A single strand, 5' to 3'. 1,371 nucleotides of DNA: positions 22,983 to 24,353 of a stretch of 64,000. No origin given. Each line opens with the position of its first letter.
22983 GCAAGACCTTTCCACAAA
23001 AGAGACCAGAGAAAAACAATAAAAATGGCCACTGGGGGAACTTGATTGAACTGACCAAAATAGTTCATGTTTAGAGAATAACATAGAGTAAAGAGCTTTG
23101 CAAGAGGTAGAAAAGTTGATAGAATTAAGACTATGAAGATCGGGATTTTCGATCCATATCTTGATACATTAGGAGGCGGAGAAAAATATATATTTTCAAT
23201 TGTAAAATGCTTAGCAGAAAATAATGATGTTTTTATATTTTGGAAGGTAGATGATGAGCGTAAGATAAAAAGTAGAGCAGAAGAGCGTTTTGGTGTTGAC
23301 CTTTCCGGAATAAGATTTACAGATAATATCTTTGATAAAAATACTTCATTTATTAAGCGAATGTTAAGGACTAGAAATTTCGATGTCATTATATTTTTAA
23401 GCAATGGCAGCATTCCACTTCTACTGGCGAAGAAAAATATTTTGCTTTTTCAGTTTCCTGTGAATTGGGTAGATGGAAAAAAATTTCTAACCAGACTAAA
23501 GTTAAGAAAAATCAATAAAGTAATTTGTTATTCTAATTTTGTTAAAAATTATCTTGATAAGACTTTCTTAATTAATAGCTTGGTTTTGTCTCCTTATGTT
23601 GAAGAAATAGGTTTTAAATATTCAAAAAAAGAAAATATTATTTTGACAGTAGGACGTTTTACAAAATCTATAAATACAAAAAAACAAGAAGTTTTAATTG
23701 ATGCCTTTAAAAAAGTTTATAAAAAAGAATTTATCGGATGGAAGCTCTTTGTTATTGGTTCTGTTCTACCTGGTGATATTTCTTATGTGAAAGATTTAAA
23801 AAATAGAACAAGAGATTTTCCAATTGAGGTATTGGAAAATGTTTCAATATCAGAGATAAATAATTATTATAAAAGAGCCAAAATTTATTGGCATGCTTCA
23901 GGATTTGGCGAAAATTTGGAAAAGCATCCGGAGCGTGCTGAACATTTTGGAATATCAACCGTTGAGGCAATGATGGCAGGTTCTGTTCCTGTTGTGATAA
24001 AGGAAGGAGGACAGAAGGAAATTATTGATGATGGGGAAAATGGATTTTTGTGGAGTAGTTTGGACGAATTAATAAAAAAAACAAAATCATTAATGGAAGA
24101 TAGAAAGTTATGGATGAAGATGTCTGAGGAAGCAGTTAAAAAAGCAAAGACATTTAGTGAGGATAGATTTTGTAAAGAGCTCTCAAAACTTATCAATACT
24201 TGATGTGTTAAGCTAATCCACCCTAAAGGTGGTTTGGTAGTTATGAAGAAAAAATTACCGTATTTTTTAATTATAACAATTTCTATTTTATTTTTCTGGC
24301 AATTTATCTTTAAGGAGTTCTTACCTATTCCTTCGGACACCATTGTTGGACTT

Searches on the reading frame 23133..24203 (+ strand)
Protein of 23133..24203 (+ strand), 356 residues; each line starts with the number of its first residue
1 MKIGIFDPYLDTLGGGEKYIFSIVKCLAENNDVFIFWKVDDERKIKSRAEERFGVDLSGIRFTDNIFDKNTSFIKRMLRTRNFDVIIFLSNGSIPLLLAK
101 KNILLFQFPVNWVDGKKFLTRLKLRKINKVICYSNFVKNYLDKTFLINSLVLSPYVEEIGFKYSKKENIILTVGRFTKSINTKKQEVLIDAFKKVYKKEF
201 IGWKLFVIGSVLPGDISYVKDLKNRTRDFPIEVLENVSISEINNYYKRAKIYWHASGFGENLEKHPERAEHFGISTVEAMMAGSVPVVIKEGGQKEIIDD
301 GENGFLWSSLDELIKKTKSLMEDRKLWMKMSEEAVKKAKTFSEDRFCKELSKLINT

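Call 45: search_protein_families(library=pfam, proteins=[window:23133-24203:+], max_evalue=0.001)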
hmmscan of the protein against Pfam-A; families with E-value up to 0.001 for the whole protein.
window:23133-24203:+ (356 aa): 5 families
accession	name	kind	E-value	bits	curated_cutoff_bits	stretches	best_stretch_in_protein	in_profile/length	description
PF00534.26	Glycos_transf_1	-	1.9e-25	89.8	26.4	1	164-336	12-171/172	Glycosyl transferases group 1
PF13692.12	Glyco_trans_1_4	-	1.1e-18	68.3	27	1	168-323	2-142/142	Glycosyl transferases group 1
PF13524.12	Glyco_trans_1_2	-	1.6e-05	25.3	25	1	205-337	17-128/144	Glycosyl transferase-like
PF15924.11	ALG11_N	-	0.00014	22.4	29.8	1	2-59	3-65/209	ALG11 mannosyltransferase N-terminus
PF13439.12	Glyco_transf_4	-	0.0003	21.3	28.5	0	14-145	2-152/170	Glycosyltransferase Family 4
